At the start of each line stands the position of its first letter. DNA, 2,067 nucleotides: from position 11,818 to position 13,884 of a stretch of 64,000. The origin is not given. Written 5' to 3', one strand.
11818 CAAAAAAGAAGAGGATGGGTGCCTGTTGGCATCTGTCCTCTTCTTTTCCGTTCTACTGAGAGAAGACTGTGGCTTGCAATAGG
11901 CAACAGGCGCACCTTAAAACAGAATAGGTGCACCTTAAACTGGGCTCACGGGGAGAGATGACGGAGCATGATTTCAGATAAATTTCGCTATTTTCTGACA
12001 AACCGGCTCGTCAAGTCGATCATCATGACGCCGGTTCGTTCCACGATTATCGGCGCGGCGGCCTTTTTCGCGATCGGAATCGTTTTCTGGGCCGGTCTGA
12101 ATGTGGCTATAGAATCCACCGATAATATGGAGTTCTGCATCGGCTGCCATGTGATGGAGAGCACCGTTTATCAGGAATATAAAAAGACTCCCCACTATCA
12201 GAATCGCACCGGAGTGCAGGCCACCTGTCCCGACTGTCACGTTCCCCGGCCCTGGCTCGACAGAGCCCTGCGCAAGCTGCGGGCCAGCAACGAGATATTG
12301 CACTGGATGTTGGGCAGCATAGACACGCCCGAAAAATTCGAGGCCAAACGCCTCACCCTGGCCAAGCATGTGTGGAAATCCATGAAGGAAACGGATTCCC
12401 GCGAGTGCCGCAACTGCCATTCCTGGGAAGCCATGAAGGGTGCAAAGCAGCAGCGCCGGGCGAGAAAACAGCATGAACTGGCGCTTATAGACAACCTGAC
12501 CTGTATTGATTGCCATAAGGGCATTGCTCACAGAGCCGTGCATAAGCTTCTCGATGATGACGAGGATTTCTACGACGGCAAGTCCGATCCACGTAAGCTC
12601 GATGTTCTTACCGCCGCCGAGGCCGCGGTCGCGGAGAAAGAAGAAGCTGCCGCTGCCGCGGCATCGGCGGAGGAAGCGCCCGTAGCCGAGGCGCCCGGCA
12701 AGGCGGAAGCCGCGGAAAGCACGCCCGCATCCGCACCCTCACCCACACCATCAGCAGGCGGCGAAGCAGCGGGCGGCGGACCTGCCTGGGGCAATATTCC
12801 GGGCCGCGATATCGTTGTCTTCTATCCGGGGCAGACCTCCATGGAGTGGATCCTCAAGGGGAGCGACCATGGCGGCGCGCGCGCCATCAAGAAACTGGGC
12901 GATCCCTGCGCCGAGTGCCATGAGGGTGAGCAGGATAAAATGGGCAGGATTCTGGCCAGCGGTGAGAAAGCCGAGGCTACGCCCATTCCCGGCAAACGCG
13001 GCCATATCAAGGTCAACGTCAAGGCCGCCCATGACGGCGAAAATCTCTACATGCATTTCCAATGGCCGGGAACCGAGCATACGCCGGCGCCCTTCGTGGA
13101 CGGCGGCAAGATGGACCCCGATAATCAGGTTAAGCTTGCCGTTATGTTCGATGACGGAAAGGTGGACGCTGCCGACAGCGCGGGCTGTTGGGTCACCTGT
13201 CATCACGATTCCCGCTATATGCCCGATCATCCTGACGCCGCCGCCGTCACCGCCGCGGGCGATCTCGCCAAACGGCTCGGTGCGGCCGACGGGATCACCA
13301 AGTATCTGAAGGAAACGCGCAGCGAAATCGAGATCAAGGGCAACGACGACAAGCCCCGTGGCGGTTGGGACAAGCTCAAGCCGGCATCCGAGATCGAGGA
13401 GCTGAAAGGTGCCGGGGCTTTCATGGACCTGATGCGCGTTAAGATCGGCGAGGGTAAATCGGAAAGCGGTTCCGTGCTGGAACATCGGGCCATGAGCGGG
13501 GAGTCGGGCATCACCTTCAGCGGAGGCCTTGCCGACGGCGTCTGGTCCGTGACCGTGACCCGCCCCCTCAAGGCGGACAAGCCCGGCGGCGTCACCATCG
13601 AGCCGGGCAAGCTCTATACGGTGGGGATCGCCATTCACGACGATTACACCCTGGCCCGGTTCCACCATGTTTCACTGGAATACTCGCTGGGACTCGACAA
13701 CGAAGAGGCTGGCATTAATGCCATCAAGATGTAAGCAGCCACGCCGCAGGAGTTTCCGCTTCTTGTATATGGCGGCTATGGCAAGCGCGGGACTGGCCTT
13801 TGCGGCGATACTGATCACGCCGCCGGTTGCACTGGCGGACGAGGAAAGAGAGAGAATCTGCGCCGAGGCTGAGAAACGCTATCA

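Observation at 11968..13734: NirT/NapC tetraheme cytochrome fused to a large extra C-terminal heme domain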

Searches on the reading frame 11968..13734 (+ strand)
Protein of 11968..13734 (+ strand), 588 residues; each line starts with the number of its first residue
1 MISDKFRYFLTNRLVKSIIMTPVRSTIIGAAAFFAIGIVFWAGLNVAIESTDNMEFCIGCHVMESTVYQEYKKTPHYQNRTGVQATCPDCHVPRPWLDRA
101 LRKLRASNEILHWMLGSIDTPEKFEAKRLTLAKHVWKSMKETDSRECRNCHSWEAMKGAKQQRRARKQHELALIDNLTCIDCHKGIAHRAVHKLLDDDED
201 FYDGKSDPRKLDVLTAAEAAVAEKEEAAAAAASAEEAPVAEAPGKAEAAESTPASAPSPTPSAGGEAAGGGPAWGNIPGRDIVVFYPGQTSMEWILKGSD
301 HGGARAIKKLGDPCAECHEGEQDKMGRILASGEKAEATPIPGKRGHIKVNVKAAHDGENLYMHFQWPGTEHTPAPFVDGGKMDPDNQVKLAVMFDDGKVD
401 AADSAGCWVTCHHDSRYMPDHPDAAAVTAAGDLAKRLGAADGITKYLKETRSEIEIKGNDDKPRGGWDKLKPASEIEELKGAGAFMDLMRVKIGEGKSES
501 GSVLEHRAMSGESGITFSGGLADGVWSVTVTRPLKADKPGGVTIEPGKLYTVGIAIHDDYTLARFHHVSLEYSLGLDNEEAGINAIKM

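Call 3: search_protein_families(library=pfam, proteins=[window:11968-13734:+], max_evalue=0.01)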
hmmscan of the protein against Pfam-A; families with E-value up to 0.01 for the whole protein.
window:11968-13734:+ (588 aa): 6 families
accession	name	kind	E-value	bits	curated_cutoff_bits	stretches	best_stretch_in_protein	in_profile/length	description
PF03264.19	Cytochrom_NNT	-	2e-65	220.2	24.1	1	30-191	12-172/174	NapC/NirT cytochrome c family, N-terminal region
PF09459.16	EB_dh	-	4.1e-33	115.8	33.3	1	273-569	3-236/236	Ethylbenzene dehydrogenase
PF22113.1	Mtrc-MtrF_II-IV_dom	-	2.3e-07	30.9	30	1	55-193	7-137/176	Outer membrane cytochrome MtrC/MtrF-like, domains II/IV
PF14522.11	Cytochrome_C7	-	2.6e-05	24.4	24.8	0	143-191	12-56/67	Cytochrome c7 and related cytochrome c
PF14537.11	Cytochrom_c3_2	-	4e-05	24.4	25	0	136-185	18-66/79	Cytochrome c3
PF02085.21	Cytochrom_CIII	-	0.0013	19.5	22.9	0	140-188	42-87/101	Class III cytochrome C family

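Call 4: search_protein_families(library=ncbifam, proteins=[window:11968-13734:+], max_evalue=0.01)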
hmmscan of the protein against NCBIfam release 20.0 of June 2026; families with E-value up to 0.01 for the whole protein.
window:11968-13734:+ (588 aa): 6 families
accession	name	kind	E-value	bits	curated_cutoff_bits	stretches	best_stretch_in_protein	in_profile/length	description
TIGR02161.1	napC_nirT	subfamily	6e-70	234.9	310.6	1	32-189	23-180/185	periplasmic nitrate (or nitrite) reductase c-type cytochrome, NapC/NirT family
TIGR02162.1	torC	equivalog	5.3e-64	216.9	478.2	1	32-190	22-180/387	pentaheme c-type cytochrome TorC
NF007906.0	PRK10617.1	equivalog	4.4e-62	209.5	349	1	34-189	34-189/200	cytochrome c-type protein NapC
NF011606.0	PRK15032.1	equivalog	2.4e-49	168.5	455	1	34-189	25-180/390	pentaheme c-type cytochrome TorC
TIGR03153.1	cytochr_NrfH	equivalog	2.9e-14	53.3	134.2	1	31-188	5-138/138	cytochrome c nitrite reductase small subunit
NF008659.0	PRK11659.1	equivalog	8e-05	22.4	184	0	132-187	35-86/188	cytochrome c nitrite reductase pentaheme subunit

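Call 5: search_solved_structures(query=window:11968-13734:+, max_evalue=1, show_alignments=3)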
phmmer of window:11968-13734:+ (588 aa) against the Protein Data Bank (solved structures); distinct sequences matched with E-value up to 1: 1.
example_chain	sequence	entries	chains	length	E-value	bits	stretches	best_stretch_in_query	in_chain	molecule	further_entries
2j7a_C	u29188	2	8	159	0.0053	18.5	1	29-159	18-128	CYTOCHROME C QUINOL DEHYDROGENASE NRFH | NAPC/NIRT CYTOCHROME C FAMILY PROTEIN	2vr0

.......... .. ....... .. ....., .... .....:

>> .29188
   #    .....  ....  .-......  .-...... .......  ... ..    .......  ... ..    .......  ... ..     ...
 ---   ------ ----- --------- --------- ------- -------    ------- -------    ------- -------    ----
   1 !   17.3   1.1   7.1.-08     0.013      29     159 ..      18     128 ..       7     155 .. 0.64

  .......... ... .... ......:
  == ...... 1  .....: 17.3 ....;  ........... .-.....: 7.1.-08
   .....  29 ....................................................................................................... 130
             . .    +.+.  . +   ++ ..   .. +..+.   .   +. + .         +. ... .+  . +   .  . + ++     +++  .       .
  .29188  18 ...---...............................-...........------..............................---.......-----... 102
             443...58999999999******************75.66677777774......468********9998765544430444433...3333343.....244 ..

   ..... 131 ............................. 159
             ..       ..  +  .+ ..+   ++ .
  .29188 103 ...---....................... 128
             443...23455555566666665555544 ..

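Call 6: find_homologous_proteins(query=window:11968-13734:+)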
Query window:11968-13734:+ (588 aa): 2278 proteins with E <= 0.001 among 8000 candidates; the best 120 are listed.
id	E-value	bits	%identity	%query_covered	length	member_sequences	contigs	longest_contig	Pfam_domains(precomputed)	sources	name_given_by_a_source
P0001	0.0e+0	1353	99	100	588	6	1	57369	PF09459.17,PF03264.20,PF14522.12,PF22113.2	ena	-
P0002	0.0e+0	1172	56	98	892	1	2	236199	PF09459.17,PF03264.20,PF14522.12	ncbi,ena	-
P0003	0.0e+0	1094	56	98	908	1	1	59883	PF09459.17,PF03264.20,PF14522.12,PF22113.2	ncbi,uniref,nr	ncbi:ethylbenzene dehydrogenase-related protein [Terasakiella sp. A23]|uniref:NapC/NirT family cytoc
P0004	0.0e+0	1088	55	99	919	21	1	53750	PF14537.12,PF09459.17,PF03264.20,PF14522.12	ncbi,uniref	ncbi:NapC/NirT family cytochrome c [Terasakiella sp.]|uniref:NapC/NirT family cytochrome c n=1 Tax=T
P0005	0.0e+0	1085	53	96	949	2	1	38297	PF09459.17,PF03264.20,PF14522.12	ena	-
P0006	0.0e+0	1079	51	97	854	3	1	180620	PF14537.12,PF09459.17,PF03264.20,PF14522.12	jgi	-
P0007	0.0e+0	1067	53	95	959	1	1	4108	PF09459.17,PF03264.20,PF14522.12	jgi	-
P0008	0.0e+0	1065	53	53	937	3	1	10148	PF14537.12,PF09459.17,PF03264.20,PF14522.12,PF22113.2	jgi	-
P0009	0.0e+0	1052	53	96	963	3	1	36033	PF09459.17,PF03264.20,PF14522.12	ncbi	-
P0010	0.0e+0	1050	52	96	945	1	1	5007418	PF09459.17,PF03264.20,PF14522.12,PF22113.2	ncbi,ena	-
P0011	0.0e+0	1047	52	96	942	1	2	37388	PF09459.17,PF03264.20,PF14522.12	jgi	-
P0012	0.0e+0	1045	51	98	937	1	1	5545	PF09459.17,PF03264.20,PF14522.12,PF22113.2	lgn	-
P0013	0.0e+0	1045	51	96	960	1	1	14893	PF09459.17,PF03264.20,PF14522.12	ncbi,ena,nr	ncbi:MAG TPA: cytochrome C552 [Sedimenticola sp.]|nr:cytochrome C552 [Sedimenticola sp.]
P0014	0.0e+0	1042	55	96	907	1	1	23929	PF09459.17,PF03264.20,PF14522.12,PF22113.2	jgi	jgi:nitrate/TMAO reductase-like tetraheme cytochrome c subunit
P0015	0.0e+0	1041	53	98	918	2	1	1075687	PF14537.12,PF09459.17,PF03264.20,PF14522.12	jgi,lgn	-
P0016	0.0e+0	1039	51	96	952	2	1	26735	PF09459.17,PF03264.20,PF14522.12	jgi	-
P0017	0.0e+0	1035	53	96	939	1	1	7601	PF14537.12,PF09459.17,PF03264.20,PF14522.12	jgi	-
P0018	0.0e+0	1035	50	98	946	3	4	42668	PF09459.17,PF03264.20,PF14522.12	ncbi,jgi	jgi:nitrate/TMAO reductase-like tetraheme cytochrome c subunit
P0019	0.0e+0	1033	52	96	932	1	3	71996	PF09459.17,PF03264.20,PF14522.12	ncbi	-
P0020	0.0e+0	1033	53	96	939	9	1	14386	PF09459.17,PF03264.20,PF14522.12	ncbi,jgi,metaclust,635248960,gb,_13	metaclust:\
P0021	0.0e+0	1033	50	96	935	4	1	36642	PF09459.17,PF03264.20,PF14522.12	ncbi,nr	ncbi:MAG: cytochrome C552 [Gammaproteobacteria bacterium]|nr:cytochrome C552 [Gammaproteobacteria ba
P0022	0.0e+0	1032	52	96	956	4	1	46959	PF09459.17,PF03264.20,PF14522.12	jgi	jgi:cytochrome c-type protein NapC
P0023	0.0e+0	1032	51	96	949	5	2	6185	PF09459.17,PF03264.20,PF14522.12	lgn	-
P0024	0.0e+0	1031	52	98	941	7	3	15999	PF09459.17,PF03264.20,PF14522.12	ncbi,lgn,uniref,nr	ncbi:MAG: NapC/NirT family cytochrome c [Sedimenticola sp.]|uniref:Cytochrome C552 n=1 Tax=Sedimenti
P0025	0.0e+0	1031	56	53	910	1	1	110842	PF09459.17,PF03264.20,PF14522.12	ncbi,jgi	-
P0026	0.0e+0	1030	52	96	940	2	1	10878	PF09459.17,PF03264.20,PF14522.12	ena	-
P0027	0.0e+0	1030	51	98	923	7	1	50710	PF09459.17,PF03264.20,PF14522.12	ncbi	ncbi:MAG: NapC/NirT family cytochrome c [Sedimenticola sp.]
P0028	0.0e+0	1026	50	96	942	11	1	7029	PF14537.12,PF09459.17,PF03264.20,PF14522.12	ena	-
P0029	0.0e+0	1026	52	96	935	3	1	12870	PF09459.17,PF03264.20,PF14522.12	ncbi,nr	ncbi:MAG: NapC/NirT family cytochrome c [Sedimenticola sp.]|nr:NapC/NirT family cytochrome c [Sedime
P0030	0.0e+0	1025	52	96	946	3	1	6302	PF09459.17,PF03264.20,PF14522.12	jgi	jgi:nitrate/TMAO reductase-like tetraheme cytochrome c subunit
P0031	0.0e+0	1024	50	96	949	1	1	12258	PF09459.17,PF03264.20,PF14522.12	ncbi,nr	ncbi:MAG: ethylbenzene dehydrogenase-related protein [Chromatiales bacterium]|nr:ethylbenzene dehydr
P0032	0.0e+0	1024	51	96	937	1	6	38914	PF09459.17,PF03264.20,PF14522.12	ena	-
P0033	0.0e+0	1024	51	96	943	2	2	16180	PF14537.12,PF09459.17,PF03264.20,PF14522.12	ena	-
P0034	0.0e+0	1024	52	92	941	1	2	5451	PF14537.12,PF09459.17,PF03264.20,PF14522.12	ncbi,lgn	-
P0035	0.0e+0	1019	51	96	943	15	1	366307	PF09459.17,PF03264.20,PF03351.23,PF14522.12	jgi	-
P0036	0.0e+0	1018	51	96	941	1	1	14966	PF09459.17,PF03264.20,PF14522.12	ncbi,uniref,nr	ncbi:NapC/NirT family cytochrome c [Sedimenticola hydrogenitrophicus]|uniref:NapC/NirT family cytoch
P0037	0.0e+0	1016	50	96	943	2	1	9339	PF09459.17,PF03264.20,PF14522.12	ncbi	-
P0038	0.0e+0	1015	52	94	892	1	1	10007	PF09459.17,PF03264.20,PF14522.12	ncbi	ncbi:MAG: ethylbenzene dehydrogenase-related protein, partial [Sedimenticola sp.]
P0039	0.0e+0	1014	54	98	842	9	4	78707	PF14537.12,PF09459.17,PF03264.20,PF14522.12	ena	-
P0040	0.0e+0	1014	55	53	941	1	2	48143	PF09459.17,PF03264.20,PF14522.12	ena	-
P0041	0.0e+0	1012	49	96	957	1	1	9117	PF14537.12,PF09459.17,PF03264.20,PF14522.12,PF22113.2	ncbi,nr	ncbi:MAG: ethylbenzene dehydrogenase-related protein [Pseudomonadota bacterium]|nr:ethylbenzene dehy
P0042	0.0e+0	1012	52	96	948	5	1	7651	PF09459.17,PF03264.20,PF14522.12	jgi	-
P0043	0.0e+0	1011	48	99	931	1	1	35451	PF09459.17,PF03264.20,PF14522.12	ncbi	-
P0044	0.0e+0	1011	50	96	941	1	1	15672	PF09459.17,PF03264.20,PF14522.12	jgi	jgi:cytochrome c-type protein NapC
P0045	0.0e+0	1011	51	96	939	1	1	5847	PF14537.12,PF09459.17,PF03264.20,PF14522.12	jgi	jgi:cytochrome c-type protein NapC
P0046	0.0e+0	1010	50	96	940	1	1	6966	PF09459.17,PF03264.20,PF14522.12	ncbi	ncbi:MAG: NapC/NirT family cytochrome c [Candidatus Sedimenticola sp. (ex Thyasira tokunagai)]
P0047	1.3e-298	1010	50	96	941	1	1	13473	PF09459.17,PF03264.20,PF14522.12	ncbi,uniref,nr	ncbi:NapC/NirT family cytochrome c [Sedimenticola hydrogenitrophicus]|uniref:NapC/NirT family cytoch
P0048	2.2e-298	1009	51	93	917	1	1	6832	PF09459.17,PF03264.20,PF14522.12,PF22113.2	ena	-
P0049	2.9e-298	1008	49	99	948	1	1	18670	PF09459.17,PF03264.20,PF03351.23,PF14522.12,PF22113.2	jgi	-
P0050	3.2e-298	1008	50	96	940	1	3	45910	PF09459.17,PF03264.20,PF14522.12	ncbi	ncbi:MAG: NapC/NirT family cytochrome c [Candidatus Sedimenticola sp. (ex Thyasira tokunagai)]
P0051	4.5e-298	1008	50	96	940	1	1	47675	PF09459.17,PF03264.20,PF14522.12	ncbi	ncbi:MAG: NapC/NirT family cytochrome c [Candidatus Sedimenticola sp. (ex Thyasira tokunagai)]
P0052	5.5e-298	1008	50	96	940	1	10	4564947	PF09459.17,PF03264.20,PF14522.12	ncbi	ncbi:MAG: NapC/NirT family cytochrome c [Candidatus Sedimenticola sp. (ex Thyasira tokunagai)]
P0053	5.6e-298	1008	47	98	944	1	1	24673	PF09459.17,PF03264.20,PF14522.12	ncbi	ncbi:MAG: NapC/NirT family cytochrome c [Sedimenticola sp.]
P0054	7.7e-298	1007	49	96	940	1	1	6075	PF09459.17,PF03264.20,PF14522.12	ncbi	ncbi:MAG: NapC/NirT family cytochrome c [Candidatus Sedimenticola sp. (ex Thyasira tokunagai)]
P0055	1.2e-297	1007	51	96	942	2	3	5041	PF14537.12,PF09459.17,PF03264.20,PF14522.12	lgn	-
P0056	1.3e-297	1006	49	96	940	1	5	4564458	PF09459.17,PF03264.20,PF14522.12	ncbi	ncbi:MAG: NapC/NirT family cytochrome c [Candidatus Sedimenticola sp. (ex Thyasira tokunagai)]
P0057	2.2e-297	1006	49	96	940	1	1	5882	PF09459.17,PF03264.20,PF14522.12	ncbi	ncbi:MAG: NapC/NirT family cytochrome c [Candidatus Sedimenticola sp. (ex Thyasira tokunagai)]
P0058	3.3e-297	1005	49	96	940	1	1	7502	PF09459.17,PF03264.20,PF14522.12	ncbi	ncbi:MAG: NapC/NirT family cytochrome c [Candidatus Sedimenticola sp. (ex Thyasira tokunagai)]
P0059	5.6e-297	1004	49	98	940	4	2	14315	PF09459.17,PF03264.20,PF14522.12,PF22113.2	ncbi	-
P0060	7.2e-297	1004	49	96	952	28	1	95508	PF09459.17,PF03264.20,PF14522.12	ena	-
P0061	8.0e-297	1004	50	92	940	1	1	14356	PF09459.17,PF03264.20,PF14522.12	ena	-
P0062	5.1e-296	1001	52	96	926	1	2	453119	PF09459.17,PF03264.20,PF14522.12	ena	-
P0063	5.5e-296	1001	48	99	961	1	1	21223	PF09459.17,PF03264.20,PF14522.12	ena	-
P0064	3.9e-295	998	50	96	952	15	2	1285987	PF09459.17,PF03264.20,PF14522.12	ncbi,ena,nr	ncbi:MAG: NapC/NirT family cytochrome c [Chromatiaceae bacterium]|nr:NapC/NirT family cytochrome c [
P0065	7.0e-295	997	54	53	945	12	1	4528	PF09459.17,PF03264.20,PF14522.12,PF22113.2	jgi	-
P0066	2.6e-294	995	51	96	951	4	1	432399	PF09459.17,PF03264.20,PF14522.12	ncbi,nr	ncbi:MAG: NapC/NirT family cytochrome c [Chromatiaceae bacterium]|nr:NapC/NirT family cytochrome c [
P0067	7.3e-294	994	52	96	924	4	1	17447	PF09459.17,PF03264.20,PF14522.12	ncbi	-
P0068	3.8e-293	992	48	99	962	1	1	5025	PF09459.17,PF03264.20,PF14522.12,PF22113.2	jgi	jgi:nitrate/TMAO reductase-like tetraheme cytochrome c subunit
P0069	4.1e-293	991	52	53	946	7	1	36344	PF09459.17,PF03264.20,PF14522.12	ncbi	-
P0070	1.0e-291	987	50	96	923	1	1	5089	PF09459.17,PF03264.20,PF14522.12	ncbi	ncbi:MAG: NapC/NirT family cytochrome c, partial [Candidatus Sedimenticola sp. (ex Thyasira tokunaga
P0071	1.3e-291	987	51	91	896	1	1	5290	PF09459.17,PF03264.20,PF14522.12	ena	-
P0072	4.5e-291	985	50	95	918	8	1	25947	PF09459.17,PF03264.20,PF14522.12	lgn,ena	-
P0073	6.9e-291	984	48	98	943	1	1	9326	PF09459.17,PF03264.20,PF14522.12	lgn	-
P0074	9.4e-291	984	50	93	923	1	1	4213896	PF09459.17,PF03264.20,PF14522.12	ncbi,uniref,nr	ncbi:NapC/NirT family cytochrome c [sulfur-oxidizing endosymbiont of Gigantopelta aegis]|uniref:NapC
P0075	2.0e-290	983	50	99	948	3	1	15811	PF09459.17,PF03264.20,PF14522.12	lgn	-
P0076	2.0e-290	983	52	96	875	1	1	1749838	PF09459.17,PF03264.20,PF14522.12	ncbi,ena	-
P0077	4.3e-290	982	50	96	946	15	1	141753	PF09459.17,PF03264.20,PF03351.23,PF14522.12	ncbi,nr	ncbi:cytochrome C552 [bacterium endosymbiont of Escarpia laminata]|nr:MAG: cytochrome C552 [bacteriu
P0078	1.2e-289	980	50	98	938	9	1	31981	PF09459.17,PF03264.20,PF14522.12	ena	-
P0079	1.3e-289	980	49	93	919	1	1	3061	PF09459.17,PF03264.20,PF14522.12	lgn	-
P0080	3.6e-289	978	49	99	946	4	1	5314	PF09459.17,PF03264.20,PF03351.23,PF14522.12,PF22113.2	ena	-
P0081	3.7e-289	978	54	53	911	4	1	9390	PF09459.17,PF03264.20,PF14522.12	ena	-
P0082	9.7e-289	977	50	96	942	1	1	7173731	PF14537.12,PF09459.17,PF03264.20,PF14522.12,PF22113.2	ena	-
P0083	1.4e-288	977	49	99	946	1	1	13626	PF09459.17,PF03264.20,PF03351.23,PF14522.12,PF22113.2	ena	-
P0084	4.5e-288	975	48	99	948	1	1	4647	PF09459.17,PF03264.20,PF03351.23,PF14522.12,PF22113.2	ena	-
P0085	1.1e-287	974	48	93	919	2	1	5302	PF14537.12,PF09459.17,PF03264.20,PF14522.12,PF22113.2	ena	-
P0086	1.1e-287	974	50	98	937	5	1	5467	PF09459.17,PF03264.20,PF14522.12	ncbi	-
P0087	1.3e-287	973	49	97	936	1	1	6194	PF09459.17,PF03264.20,PF14522.12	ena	-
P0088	2.2e-287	973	47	99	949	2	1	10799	PF09459.17,PF03264.20,PF14522.12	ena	-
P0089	3.2e-287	972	50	95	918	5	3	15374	PF09459.17,PF03264.20,PF14522.12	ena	-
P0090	1.2e-286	970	48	99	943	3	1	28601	PF09459.17,PF03264.20,PF14522.12,PF22113.2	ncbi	-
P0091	2.7e-286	969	47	96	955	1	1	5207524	PF09459.17,PF03264.20,PF14522.12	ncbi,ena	-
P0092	5.0e-286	968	47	98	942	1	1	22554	PF09459.17,PF03264.20,PF03351.23,PF14522.12,PF22113.2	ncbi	-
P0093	7.0e-286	968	48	98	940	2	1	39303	PF09459.17,PF03264.20,PF14522.12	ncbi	-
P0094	7.5e-286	968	50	93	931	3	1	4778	PF14537.12,PF09459.17,PF03264.20,PF14522.12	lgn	-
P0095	7.6e-286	967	47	99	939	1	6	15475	PF09459.17,PF03264.20,PF14522.12,PF22113.2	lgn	-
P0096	9.4e-286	967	49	95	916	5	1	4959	PF14537.12,PF09459.17,PF03264.20,PF14522.12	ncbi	-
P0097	3.6e-285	965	49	96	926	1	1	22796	PF09459.17,PF03264.20,PF14522.12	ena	-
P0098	3.9e-285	965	50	96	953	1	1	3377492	PF09459.17,PF03264.20,PF14522.12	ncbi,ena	-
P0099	4.6e-285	965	51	95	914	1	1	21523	PF09459.17,PF03264.20,PF14522.12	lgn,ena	-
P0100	4.8e-285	965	50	91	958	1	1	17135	PF09459.17,PF03264.20,PF14522.12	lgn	-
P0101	7.0e-285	964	48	93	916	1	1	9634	PF09459.17,PF03264.20,PF14522.12,PF22113.2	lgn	-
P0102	5.1e-284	961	48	98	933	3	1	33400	PF14537.12,PF09459.17,PF03264.20,PF14522.12,PF22113.2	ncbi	-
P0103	5.9e-284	961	48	99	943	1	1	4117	PF09459.17,PF03264.20,PF14522.12,PF22113.2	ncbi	-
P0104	6.7e-284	961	48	96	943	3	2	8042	PF09459.17,PF03264.20,PF14522.12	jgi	-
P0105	9.0e-284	961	49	99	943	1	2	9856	PF09459.17,PF03264.20,PF03351.23,PF14522.12,PF22113.2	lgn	-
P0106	1.1e-283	960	47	98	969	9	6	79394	PF09459.17,PF03264.20,PF14522.12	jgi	jgi:nitrate/TMAO reductase-like tetraheme cytochrome c subunit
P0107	1.2e-283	960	49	98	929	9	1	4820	PF09459.17,PF03264.20,PF14522.12,PF22113.2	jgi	-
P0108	2.7e-283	959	48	95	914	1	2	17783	PF09459.17,PF03264.20,PF14522.12,PF22113.2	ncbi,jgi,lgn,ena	-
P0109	3.2e-283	959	49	93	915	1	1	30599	PF09459.17,PF03264.20,PF14522.12,PF22113.2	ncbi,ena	-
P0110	1.0e-282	957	48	96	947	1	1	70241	PF14537.12,PF09459.17,PF03264.20,PF14522.12,PF22113.2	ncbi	-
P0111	1.5e-282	957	49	98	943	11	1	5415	PF09459.17,PF03264.20,PF14522.12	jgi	-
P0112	2.1e-282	956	47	99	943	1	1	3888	PF09459.17,PF03264.20,PF14522.12,PF22113.2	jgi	jgi:nitrate/TMAO reductase-like tetraheme cytochrome c subunit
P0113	3.5e-282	955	49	95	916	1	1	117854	PF09459.17,PF03264.20,PF14522.12,PF22113.2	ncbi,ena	-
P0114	3.9e-282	955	48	93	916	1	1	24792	PF09459.17,PF03264.20,PF14522.12,PF22113.2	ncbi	-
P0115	7.5e-282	954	48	98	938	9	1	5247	PF09459.17,PF03264.20,PF14522.12,PF22113.2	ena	-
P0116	7.7e-282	954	49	93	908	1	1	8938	PF09459.17,PF03264.20,PF14522.12,PF22113.2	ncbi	-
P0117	1.3e-281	953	51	98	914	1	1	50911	PF09459.17,PF03264.20,PF14522.12,PF22113.2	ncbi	-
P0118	1.4e-281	953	48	98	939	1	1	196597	PF09459.17,PF03264.20,PF14522.12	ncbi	-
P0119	1.5e-281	953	48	98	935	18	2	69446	PF09699.16,PF14537.12,PF09459.17,PF03264.20,PF14522.12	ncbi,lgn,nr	ncbi:MAG: NapC/NirT family cytochrome c [Candidatus Thiodiazotropha sp. (ex Lucinoma kastoroae)]|nr:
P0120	4.8e-281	952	48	93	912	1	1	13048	PF09459.17,PF03264.20,PF14522.12,PF22113.2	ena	-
